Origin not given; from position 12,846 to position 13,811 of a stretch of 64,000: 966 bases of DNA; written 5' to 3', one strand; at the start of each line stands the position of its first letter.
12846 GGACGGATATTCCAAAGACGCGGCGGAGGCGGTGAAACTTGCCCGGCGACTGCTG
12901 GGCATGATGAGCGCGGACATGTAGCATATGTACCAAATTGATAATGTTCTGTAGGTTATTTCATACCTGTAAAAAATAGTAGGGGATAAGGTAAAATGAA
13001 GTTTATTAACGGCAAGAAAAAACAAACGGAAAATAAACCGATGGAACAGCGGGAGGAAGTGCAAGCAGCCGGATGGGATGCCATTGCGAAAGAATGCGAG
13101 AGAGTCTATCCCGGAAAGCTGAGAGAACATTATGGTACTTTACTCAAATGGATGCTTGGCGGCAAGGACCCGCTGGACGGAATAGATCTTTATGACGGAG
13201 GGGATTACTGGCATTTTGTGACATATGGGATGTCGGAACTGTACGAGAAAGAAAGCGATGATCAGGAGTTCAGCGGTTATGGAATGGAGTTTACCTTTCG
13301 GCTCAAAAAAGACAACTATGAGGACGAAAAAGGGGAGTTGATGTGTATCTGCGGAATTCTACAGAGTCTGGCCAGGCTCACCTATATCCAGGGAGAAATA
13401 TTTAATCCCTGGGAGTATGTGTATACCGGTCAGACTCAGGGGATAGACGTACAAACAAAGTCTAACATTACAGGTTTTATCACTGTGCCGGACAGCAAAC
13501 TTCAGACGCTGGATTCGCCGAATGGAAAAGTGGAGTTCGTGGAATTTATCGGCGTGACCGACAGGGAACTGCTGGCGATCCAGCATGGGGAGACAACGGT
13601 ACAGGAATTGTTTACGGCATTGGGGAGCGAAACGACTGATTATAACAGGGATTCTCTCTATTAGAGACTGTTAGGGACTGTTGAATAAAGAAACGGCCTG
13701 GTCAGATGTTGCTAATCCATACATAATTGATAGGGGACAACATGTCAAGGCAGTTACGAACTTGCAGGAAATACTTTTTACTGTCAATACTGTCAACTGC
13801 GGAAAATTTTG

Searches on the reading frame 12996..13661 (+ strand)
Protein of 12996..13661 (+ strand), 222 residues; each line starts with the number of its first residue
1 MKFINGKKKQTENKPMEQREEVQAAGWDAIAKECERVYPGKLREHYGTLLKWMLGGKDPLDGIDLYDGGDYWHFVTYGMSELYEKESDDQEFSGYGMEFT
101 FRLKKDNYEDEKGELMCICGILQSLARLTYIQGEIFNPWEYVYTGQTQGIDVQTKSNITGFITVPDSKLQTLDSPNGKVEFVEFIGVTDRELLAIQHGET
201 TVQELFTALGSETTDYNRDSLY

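Call 15: search_protein_families(library=pfam, proteins=[window:12996-13661:+])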
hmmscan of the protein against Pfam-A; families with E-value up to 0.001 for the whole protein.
window:12996-13661:+ (222 aa): 1 family
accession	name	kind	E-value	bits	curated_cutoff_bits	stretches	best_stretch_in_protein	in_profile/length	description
PF05076.18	SUFU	-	3.5e-27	95.8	25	1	56-218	1-171/172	Suppressor of fused protein (SUFU)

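Call 27: find_encoding_contigs(protein=window:12996-13661:+, flank=6000, max_places=10)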
Protein window:12996-13661:+ (222 aa): 20 contigs read that carry it; 5 places shown.
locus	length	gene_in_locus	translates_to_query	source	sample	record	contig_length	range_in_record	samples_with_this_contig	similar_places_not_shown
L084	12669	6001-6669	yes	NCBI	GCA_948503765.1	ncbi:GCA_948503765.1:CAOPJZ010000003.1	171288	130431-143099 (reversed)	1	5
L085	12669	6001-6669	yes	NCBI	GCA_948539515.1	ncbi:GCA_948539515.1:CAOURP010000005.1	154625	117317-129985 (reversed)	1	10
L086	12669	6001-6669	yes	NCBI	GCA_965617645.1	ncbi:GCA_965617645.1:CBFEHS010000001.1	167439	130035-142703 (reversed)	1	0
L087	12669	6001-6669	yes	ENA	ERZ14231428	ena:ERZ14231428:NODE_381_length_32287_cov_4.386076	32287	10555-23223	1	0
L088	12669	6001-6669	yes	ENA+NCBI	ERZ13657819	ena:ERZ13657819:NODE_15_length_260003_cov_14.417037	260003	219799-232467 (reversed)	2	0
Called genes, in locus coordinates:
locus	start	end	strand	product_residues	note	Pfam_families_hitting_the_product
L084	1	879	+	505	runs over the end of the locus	PF01547:SBP_bac_1 (weak), PF13416:SBP_bac_8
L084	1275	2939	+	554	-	PF00916:Sulfate_transp, PF01740:STAS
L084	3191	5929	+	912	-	PF02574:S-methyl_trans, PF00809:Pterin_bind, PF02607:B12-binding_2, PF02310:B12-binding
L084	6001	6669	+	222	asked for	PF05076:SUFU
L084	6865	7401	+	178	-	-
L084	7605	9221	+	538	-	PF02776:TPP_enzyme_N, PF00205:TPP_enzyme_M, PF02775:TPP_enzyme_C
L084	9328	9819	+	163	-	PF22629:ACT_AHAS_ss, PF01842:ACT, PF13710:ACT_5, PF10369:ALS_ss_C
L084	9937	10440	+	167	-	PF01842:ACT, PF22629:ACT_AHAS_ss, PF13710:ACT_5, PF10369:ALS_ss_C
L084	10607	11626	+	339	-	PF00670:AdoHcyase_NAD (weak), PF02826:2-Hacid_dh_C (weak), PF03446:NAD_binding_2 (weak), PF03807:F420_oxidored (weak), PF07991:KARI_N, PF01450:KARI_C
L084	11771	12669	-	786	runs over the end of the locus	PF01547:SBP_bac_1 (weak)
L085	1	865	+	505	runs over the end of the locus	PF01547:SBP_bac_1 (weak), PF13416:SBP_bac_8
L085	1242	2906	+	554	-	PF00916:Sulfate_transp, PF01740:STAS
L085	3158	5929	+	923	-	PF02574:S-methyl_trans, PF00809:Pterin_bind, PF02607:B12-binding_2, PF02310:B12-binding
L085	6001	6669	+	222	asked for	PF05076:SUFU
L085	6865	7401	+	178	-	-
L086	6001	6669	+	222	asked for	PF05076:SUFU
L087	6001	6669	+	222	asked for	PF05076:SUFU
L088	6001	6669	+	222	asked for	PF05076:SUFU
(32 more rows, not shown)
